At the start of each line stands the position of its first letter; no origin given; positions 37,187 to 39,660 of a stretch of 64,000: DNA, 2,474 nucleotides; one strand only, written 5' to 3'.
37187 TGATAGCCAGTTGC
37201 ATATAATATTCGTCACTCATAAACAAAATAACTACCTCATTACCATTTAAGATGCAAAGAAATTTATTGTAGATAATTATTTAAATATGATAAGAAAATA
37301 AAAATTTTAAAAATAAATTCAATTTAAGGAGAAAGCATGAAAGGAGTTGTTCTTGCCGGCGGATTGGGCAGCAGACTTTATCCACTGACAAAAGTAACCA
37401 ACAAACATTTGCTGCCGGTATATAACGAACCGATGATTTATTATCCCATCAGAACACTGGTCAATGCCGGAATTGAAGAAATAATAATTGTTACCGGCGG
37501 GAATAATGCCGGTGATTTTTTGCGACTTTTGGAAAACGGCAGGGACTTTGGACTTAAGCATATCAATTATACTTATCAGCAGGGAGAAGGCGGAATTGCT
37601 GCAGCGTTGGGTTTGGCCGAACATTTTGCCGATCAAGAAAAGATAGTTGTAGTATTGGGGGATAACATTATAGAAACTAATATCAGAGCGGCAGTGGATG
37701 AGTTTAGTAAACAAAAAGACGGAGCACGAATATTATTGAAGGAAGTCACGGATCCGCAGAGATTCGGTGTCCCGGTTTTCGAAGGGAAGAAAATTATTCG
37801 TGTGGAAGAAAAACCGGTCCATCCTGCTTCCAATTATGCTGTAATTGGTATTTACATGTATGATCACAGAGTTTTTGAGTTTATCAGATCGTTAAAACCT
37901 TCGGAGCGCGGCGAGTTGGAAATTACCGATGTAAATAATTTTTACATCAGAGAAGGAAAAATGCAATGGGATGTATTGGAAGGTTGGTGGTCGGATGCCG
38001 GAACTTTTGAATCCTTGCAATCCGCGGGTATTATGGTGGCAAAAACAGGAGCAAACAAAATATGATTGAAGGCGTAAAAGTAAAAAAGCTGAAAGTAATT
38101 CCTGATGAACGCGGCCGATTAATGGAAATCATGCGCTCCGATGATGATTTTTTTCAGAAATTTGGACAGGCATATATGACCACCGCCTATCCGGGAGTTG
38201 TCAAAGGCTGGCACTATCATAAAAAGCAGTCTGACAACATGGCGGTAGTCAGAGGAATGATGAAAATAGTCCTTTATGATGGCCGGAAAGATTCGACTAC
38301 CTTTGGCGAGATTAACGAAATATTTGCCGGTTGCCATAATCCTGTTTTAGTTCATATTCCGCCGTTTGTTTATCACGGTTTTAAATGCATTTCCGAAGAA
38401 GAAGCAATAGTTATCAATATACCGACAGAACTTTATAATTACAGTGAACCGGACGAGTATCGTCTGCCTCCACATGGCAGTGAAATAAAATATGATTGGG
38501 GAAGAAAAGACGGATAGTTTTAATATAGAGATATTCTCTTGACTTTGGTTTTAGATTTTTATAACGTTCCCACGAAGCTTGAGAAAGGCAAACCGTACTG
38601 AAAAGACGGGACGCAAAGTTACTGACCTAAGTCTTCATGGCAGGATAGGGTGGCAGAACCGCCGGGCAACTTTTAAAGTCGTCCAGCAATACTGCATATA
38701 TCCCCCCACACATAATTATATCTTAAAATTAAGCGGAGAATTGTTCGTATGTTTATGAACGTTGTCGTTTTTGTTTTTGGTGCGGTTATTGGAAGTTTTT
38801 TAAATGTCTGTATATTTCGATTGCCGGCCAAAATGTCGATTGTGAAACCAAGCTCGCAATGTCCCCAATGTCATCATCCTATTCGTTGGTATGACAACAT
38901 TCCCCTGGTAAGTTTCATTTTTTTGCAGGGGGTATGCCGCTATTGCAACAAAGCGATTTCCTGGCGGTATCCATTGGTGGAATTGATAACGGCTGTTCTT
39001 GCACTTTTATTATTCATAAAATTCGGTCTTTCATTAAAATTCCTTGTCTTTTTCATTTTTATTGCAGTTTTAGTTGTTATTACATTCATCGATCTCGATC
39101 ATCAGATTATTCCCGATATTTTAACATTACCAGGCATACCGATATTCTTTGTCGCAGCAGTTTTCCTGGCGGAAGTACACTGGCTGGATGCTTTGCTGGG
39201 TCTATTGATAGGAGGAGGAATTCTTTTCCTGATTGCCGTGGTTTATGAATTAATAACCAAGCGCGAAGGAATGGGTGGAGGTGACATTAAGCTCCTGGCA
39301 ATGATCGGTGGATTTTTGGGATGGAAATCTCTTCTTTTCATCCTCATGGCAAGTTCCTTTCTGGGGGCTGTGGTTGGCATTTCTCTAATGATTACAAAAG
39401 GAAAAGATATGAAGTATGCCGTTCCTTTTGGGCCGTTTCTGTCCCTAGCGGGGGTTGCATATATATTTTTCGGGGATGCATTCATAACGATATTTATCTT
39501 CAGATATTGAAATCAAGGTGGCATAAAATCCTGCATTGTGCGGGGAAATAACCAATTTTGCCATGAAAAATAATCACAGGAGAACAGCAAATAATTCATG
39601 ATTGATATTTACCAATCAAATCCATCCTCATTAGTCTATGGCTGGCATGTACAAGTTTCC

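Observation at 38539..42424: GEMM-I (c-di-GMP-I class) riboswitch candidate heading a pilD plus four-minor-pilin operon with no major pilin or motor genes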

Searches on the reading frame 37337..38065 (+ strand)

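Call 4: search_protein_families(library=pfam, proteins=[window:37337-38065:+], max_evalue=0.01)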
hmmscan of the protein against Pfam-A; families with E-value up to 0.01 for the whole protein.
window:37337-38065:+ (242 aa): 2 families
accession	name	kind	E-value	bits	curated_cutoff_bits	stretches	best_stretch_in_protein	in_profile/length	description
PF00483.29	NTP_transferase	-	1.4e-56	192.2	21.2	1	2-230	1-238/245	Nucleotidyl transferase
PF12804.13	NTP_transf_3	-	1.3e-11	45.3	27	1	3-123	1-111/160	MobA-like NTP transferase domain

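Call 5: search_protein_families(library=ncbifam, proteins=[window:37337-38065:+], max_evalue=0.01)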
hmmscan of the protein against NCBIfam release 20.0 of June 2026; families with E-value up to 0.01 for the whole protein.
window:37337-38065:+ (242 aa): 39 families (the best 25 are shown)
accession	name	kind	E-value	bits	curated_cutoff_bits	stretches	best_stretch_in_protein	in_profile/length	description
TIGR01207.1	rmlA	equivalog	1.2e-70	237.8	360.65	1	2-235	1-237/286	glucose-1-phosphate thymidylyltransferase RfbA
TIGR01208.1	rmlA_long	equivalog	7.5e-70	235.5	320.25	1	2-234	1-234/353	glucose-1-phosphate thymidylyltransferase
NF012024.0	PRK15480.1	equivalog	7.8e-58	195.9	588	1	2-235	5-241/292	glucose-1-phosphate thymidylyltransferase RfbA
TIGR03992.1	Arch_glmU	subfamily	1.3e-45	156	292.1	1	1-223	1-216/393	bifunctional sugar-1-phosphate nucleotidylyltransferase/acetyltransferase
NF041313.1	UDPGP_AglF_Halo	equivalog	5.5e-38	130.7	400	1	1-229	1-229/234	UTP--glucose-1-phosphate uridylyltransferase AglF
NF041173.1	Sug_nt_acttase_Thmprot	equivalog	2.7e-32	112.2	600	1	1-223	1-216/405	bifunctional sugar-1-phosphate nucleotidylyltransferase/acetyltransferase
TIGR01099.1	galU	equivalog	1.5e-27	96.9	326.8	2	74-223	94-254/261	UTP--glucose-1-phosphate uridylyltransferase GalU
NF045761.1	NAMPUrTaseMurU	equivalog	1.2e-21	77.6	250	1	1-230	1-223/226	N-acetylmuramate alpha-1-phosphate uridylyltransferase MurU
NF052502.1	man1P_GTase_Rv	exception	5.9e-21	74.7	440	1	2-226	2-222/352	mannose-1-phosphate guanylyltransferase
NF003670.0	PRK05293.1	equivalog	9.9e-17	60.9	470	1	3-233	7-257/382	glucose-1-phosphate adenylyltransferase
TIGR02091.1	glgC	equivalog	3.1e-14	52.8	424.9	1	3-234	3-259/364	glucose-1-phosphate adenylyltransferase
TIGR02623.1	G1P_cyt_trans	equivalog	8.4e-14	51.6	300.25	2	93-187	112-203/255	glucose-1-phosphate cytidylyltransferase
NF009928.0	PRK13389.1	equivalog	8.2e-13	48.1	548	1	2-54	10-62/302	UTP--glucose-1-phosphate uridylyltransferase GalU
NF007516.0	PRK10122.1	equivalog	4e-11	42.6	534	1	2-55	5-58/297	UTP--glucose-1-phosphate uridylyltransferase GalF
TIGR01173.1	glmU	equivalog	8.1e-11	41.4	366.85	1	3-208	3-207/452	bifunctional UDP-N-acetylglucosamine diphosphorylase/glucosamine-1-phosphate N-acetyltransferase GlmU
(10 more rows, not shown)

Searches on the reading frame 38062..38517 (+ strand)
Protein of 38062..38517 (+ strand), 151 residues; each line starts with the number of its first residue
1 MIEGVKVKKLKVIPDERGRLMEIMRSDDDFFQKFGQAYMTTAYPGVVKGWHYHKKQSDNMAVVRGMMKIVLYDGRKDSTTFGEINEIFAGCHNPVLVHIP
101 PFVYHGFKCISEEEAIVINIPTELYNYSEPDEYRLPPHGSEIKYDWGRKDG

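Call 4: search_protein_families(library=pfam, proteins=[window:38062-38517:+], max_evalue=0.01)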
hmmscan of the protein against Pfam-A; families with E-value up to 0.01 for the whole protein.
window:38062-38517:+ (151 aa): 4 families
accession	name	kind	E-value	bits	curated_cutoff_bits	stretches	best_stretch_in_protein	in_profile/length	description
PF00908.23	dTDP_sugar_isom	-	1.5e-15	57.8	27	1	2-146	4-152/168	dTDP-4-dehydrorhamnose 3,5-epimerase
PF14667.12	Polysacc_synt_C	-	7.2e-15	55.5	28.7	1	15-133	3-111/111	Polysaccharide biosynthesis C-terminal domain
PF05523.17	FdtA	-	1.4e-06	28.5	23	1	4-81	2-79/131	WxcM-like, C-terminal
PF07883.17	Cupin_2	-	0.00073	19.6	27.2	0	43-76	6-37/70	Cupin domain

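Call 5: search_protein_families(library=ncbifam, proteins=[window:38062-38517:+], max_evalue=0.01)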
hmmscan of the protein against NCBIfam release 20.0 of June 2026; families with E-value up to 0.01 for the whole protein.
window:38062-38517:+ (151 aa): 3 families
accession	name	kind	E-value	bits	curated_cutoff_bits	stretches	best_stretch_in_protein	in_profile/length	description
TIGR01221.1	rmlC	equivalog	3.3e-13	49.8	155.75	1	2-147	7-155/176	dTDP-4-dehydrorhamnose 3,5-epimerase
NF047837.1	UDPAcbARedWbcJ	equivalog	4.4e-11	42.3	500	1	14-136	255-367/372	UDP-2-acetamido-2,6-beta-L-arabino-hexul-4-ose reductase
TIGR04366.1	cupin_WbuC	subfamily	9.8e-06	25.5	42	1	24-119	26-113/132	WbuC family cupin fold metalloprotein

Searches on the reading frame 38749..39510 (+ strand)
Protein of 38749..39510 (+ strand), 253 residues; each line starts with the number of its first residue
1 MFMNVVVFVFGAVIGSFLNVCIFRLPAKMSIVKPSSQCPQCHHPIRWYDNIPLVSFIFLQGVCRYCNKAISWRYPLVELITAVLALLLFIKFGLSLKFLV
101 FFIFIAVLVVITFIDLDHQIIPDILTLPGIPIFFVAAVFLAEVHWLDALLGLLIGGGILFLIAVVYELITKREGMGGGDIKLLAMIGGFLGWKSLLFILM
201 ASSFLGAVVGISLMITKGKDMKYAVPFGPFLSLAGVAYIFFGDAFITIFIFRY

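Call 4: search_protein_families(library=pfam, proteins=[window:38749-39510:+], max_evalue=0.01)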
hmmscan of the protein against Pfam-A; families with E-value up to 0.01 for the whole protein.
window:38749-39510:+ (253 aa): 3 families
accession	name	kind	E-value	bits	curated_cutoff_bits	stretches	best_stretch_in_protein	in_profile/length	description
PF06750.18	A24_N_bact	-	1.1e-36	125.2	23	1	9-92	1-84/84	Bacterial Peptidase A24 N-terminal domain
PF01478.23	Peptidase_A24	-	3.2e-24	85.8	26.5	1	102-211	1-104/104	Type IV leader peptidase family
PF21202.3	SLX1_C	-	0.0065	17.2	27.2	0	34-49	48-63/65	Structure-specific endonuclease subunit SLX1, C-terminal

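Call 5: search_protein_families(library=ncbifam, proteins=[window:38749-39510:+], max_evalue=0.01)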
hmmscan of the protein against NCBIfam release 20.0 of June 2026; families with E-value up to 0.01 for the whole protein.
window:38749-39510:+ (253 aa): 1 family
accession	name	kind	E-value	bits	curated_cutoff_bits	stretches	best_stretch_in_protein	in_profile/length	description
NF002766.0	PRK02833.1-4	equivalog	0.0069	16.6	247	1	94-146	80-133/137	phosphate-starvation-inducible protein PsiE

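Call 11: find_related_loci(query=window:38749-39510:+, collection=genome_contigs, flank=6000)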
Query window:38749-39510:+ (253 aa) in genome_contigs; peptide patterns used: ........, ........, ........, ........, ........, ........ (x = any residue, [..] = any of these).
599 stretches matched a pattern (row limit reached: there are more); 560 encode a relative of the query (tblastn E <= 1e-3); the best 80 are kept; 80 distinct loci.
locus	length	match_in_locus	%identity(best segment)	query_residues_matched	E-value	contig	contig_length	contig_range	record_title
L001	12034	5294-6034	74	1-247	1e-123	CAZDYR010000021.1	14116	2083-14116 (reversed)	MAG TPA_asm: uncultured Smithella sp. isolate binchicken_co269_128 genome assembly, contig: NODE_4129_length_14116_cov_5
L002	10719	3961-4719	72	1-253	2e-122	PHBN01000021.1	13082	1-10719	MAG: Deltaproteobacteria bacterium HGW-Deltaproteobacteria-1 yuki_s1_sub10_scaffold_251, whole genome shotgun sequence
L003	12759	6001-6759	72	1-253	2e-122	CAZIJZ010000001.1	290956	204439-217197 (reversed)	MAG TPA_asm: uncultured Smithella sp. isolate SRP294416_co1_273 genome assembly, contig: NODE_6_length_290956_cov_62.431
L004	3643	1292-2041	74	1-250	7e-125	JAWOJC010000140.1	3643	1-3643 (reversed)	MAG: Smithellaceae bacterium isolate CWP6-1.bin.28 k191_2349782, whole genome shotgun sequence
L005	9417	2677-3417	74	4-250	6e-121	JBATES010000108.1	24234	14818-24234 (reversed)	MAG: Smithella sp. isolate MFD10098_ilm_asm_bin11 k127_29401, whole genome shotgun sequence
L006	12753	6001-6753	71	3-253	7e-120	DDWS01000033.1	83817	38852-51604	MAG TPA_asm: Syntrophaceae bacterium UBA2280 UBA2280_contig_5631, whole genome shotgun sequence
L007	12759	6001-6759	74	1-253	1e-119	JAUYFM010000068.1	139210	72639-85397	MAG: Smithellaceae bacterium isolate C21_metabat.bin.13 C21_k141_109888, whole genome shotgun sequence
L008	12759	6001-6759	73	1-253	1e-119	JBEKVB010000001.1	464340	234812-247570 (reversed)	MAG: Smithellaceae bacterium isolate SPRUCE 595 SPRUCE_595_1, whole genome shotgun sequence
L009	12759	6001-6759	71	1-253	8e-120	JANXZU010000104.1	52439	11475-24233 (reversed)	MAG: Syntrophaceae bacterium isolate GL140_4_metabat_43 GL140_4_k141_1349293, whole genome shotgun sequence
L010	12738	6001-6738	74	1-246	1e-118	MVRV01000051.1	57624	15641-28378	MAG: Smithella sp. PtaU1.Bin162 A4E71_contig000051, whole genome shotgun sequence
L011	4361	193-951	73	1-253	2e-119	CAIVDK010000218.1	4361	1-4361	MAG: uncultured delta proteobacterium isolate Loclat_bin-13126 genome assembly, contig: bin-13126:218/473, whole genome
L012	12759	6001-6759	74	1-253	3e-118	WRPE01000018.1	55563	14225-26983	MAG: Syntrophaceae bacterium isolate X3_MaxBin.011 scaffold_409, whole genome shotgun sequence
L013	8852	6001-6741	72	1-247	9e-118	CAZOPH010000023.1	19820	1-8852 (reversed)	MAG TPA_asm: uncultured Smithella sp. isolate SRP263991_co5_124 genome assembly, contig: NODE_5387_length_19820_cov_18.0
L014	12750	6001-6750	73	1-250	8e-117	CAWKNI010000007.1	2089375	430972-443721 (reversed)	MAG: uncultured delta proteobacterium isolate MFD01231.bin.1.87 genome assembly, contig: contig_69, whole genome shotgun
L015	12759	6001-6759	76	1-253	7e-117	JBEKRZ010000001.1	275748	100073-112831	MAG: Smithella sp. isolate SPRUCE 522 SPRUCE_522_1, whole genome shotgun sequence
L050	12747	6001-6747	72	4-252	6e-105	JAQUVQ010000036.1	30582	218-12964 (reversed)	MAG: Smithellaceae bacterium isolate STD2_170 NODE_5235_length_30582_cov_7.185914_Sandtown_D2, whole genome shotgun sequ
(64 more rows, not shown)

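Call 53: search_protein_families(library=pfam, proteins=[L010:9120-12215:+, L010:8560-9039:+, L010:7758-8576:+, L010:7451-7867:+, L010:6979-7476:+, L050:8647-9807:+], max_evalue=0.001)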
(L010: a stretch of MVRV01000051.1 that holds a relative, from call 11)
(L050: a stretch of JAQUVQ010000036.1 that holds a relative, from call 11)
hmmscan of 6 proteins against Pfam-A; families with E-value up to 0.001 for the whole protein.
L010:9120-12215:+ (1031 aa): 1 family
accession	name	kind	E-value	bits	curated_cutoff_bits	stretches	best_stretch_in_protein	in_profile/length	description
PF05567.17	T4P_PilY1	-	1.5e-18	67.3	28.1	2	698-895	183-391/411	PilY1 beta-propeller domain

L010:8560-9039:+ (159 aa): 1 family
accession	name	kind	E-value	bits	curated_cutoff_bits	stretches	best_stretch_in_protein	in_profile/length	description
PF14341.11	PilX_N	-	0.00042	20.7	25.5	1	16-65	1-50/51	PilX N-terminal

L010:7758-8576:+ (272 aa): 1 family
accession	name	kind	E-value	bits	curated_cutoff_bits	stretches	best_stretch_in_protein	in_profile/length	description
PF07963.17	N_methyl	-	1.6e-08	34.2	21.2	1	46-70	3-27/27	Prokaryotic N-terminal methylation motif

L010:7451-7867:+ (138 aa): 1 family
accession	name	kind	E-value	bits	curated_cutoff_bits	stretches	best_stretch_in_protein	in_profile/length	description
PF07963.17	N_methyl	-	1.3e-05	25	21.2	1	6-30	2-26/27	Prokaryotic N-terminal methylation motif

L010:6979-7476:+ (165 aa): 2 families
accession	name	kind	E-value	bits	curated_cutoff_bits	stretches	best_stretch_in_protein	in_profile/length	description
PF07963.17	N_methyl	-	5.7e-07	29.3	21.2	1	6-29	4-27/27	Prokaryotic N-terminal methylation motif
PF12019.13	GspH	-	1.6e-06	29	21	1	44-152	1-105/108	Type II transport protein GspH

L050:8647-9807:+ (386 aa): 1 family
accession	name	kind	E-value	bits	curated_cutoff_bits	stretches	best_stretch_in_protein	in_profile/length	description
PF14341.11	PilX_N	-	4e-08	33.6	25.5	1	14-64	1-51/51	PilX N-terminal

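Call 60: find_encoding_contigs(protein=window:38749-39510:+, flank=3000, max_places=4)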
Protein window:38749-39510:+ (253 aa): 7 contigs read that carry it; 4 places shown.
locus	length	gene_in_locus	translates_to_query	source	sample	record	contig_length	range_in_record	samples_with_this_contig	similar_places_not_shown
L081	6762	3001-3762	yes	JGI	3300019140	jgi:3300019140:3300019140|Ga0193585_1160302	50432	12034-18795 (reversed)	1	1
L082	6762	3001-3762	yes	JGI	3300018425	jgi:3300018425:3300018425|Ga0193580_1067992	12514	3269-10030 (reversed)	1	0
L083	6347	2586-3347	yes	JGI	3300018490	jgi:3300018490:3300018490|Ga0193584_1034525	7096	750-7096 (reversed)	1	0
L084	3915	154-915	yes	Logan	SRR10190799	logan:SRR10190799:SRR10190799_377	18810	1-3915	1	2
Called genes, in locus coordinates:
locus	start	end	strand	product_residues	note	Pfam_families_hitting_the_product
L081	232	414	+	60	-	PF28550:DUF8436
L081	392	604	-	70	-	PF01872:RibD_C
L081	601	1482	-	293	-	PF00383:dCMP_cyt_deam_1, PF14437:MafB19-deam, PF01872:RibD_C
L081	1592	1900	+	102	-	PF00483:NTP_transferase, PF12804:NTP_transf_3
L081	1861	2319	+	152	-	PF00483:NTP_transferase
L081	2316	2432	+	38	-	-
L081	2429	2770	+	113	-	PF00908:dTDP_sugar_isom, PF14667:Polysacc_synt_C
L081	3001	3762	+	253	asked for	PF06750:A24_N_bact, PF01478:Peptidase_A24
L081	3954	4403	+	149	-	PF07963:N_methyl, PF12019:GspH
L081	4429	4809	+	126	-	PF07963:N_methyl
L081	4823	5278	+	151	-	PF07963:N_methyl, PF27121:PpdB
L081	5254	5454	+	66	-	-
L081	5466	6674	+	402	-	PF14341:PilX_N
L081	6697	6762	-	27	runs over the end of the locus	-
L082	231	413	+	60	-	PF28550:DUF8436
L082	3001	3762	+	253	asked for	PF06750:A24_N_bact, PF01478:Peptidase_A24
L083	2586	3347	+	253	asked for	PF06750:A24_N_bact, PF01478:Peptidase_A24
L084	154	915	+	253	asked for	PF06750:A24_N_bact, PF01478:Peptidase_A24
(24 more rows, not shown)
